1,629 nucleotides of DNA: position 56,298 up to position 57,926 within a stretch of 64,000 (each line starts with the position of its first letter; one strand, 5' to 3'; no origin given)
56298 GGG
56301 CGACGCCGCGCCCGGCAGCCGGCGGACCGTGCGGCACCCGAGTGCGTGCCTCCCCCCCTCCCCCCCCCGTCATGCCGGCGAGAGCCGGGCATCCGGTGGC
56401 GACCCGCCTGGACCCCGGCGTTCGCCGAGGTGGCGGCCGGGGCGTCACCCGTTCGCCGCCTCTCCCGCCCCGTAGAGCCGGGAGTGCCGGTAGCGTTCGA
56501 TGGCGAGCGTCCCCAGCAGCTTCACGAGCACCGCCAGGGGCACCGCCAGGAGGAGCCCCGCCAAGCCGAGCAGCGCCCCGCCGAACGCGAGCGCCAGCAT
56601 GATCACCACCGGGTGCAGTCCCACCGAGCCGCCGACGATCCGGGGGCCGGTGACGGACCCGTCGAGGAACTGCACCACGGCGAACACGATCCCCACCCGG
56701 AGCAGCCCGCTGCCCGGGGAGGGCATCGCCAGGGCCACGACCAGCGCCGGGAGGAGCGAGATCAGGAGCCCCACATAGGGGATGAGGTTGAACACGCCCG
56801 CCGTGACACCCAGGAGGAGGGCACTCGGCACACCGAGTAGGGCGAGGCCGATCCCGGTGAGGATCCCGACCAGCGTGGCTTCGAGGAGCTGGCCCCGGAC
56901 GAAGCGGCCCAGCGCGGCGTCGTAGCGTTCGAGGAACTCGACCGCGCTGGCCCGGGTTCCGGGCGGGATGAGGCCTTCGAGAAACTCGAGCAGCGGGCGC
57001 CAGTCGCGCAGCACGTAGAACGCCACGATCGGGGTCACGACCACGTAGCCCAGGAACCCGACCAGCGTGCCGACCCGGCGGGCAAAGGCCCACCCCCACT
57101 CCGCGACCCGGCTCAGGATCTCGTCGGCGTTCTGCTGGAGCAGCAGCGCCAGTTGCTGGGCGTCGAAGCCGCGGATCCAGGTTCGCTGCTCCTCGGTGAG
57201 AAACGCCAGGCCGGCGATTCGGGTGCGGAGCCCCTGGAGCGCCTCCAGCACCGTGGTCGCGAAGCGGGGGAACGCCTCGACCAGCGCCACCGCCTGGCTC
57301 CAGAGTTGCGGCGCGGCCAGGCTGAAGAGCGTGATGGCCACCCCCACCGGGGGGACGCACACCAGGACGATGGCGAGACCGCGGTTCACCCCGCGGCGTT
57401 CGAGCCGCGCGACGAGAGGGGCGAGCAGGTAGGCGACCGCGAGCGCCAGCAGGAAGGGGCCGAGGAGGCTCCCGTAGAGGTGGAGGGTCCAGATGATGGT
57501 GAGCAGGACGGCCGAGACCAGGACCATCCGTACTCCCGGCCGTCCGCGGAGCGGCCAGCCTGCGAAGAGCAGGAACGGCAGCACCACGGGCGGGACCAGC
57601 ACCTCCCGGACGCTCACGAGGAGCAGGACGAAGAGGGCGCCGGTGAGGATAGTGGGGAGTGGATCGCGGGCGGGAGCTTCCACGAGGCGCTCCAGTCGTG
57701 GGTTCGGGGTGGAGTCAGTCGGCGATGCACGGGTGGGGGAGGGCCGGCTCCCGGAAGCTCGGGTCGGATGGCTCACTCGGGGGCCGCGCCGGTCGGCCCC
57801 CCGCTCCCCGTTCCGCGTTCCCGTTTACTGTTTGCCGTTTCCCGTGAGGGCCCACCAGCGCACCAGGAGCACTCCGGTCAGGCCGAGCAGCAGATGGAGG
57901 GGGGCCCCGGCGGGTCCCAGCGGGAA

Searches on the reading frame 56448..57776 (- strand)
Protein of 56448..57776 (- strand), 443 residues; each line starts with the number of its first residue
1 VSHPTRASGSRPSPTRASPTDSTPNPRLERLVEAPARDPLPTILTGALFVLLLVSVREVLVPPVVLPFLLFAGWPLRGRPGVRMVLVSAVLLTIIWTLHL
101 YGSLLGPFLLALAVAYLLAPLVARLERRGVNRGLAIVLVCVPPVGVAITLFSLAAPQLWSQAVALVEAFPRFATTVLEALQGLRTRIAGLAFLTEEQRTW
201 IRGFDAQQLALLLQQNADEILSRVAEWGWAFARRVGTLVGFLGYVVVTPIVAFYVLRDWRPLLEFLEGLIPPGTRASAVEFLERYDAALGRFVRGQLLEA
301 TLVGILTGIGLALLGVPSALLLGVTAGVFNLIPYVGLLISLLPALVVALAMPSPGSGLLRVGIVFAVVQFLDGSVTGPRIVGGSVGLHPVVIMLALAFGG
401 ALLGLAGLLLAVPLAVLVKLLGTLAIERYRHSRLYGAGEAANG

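Call 47: search_protein_families(library=pfam, proteins=[window:56448-57776:-], max_evalue=0.001)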
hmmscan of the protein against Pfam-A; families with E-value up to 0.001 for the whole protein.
window:56448-57776:- (443 aa): 1 family
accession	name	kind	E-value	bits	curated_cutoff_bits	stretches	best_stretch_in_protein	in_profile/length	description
PF01594.21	AI-2E_transport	-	1.3e-62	212.4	34.3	1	86-419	3-320/327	AI-2E family transporter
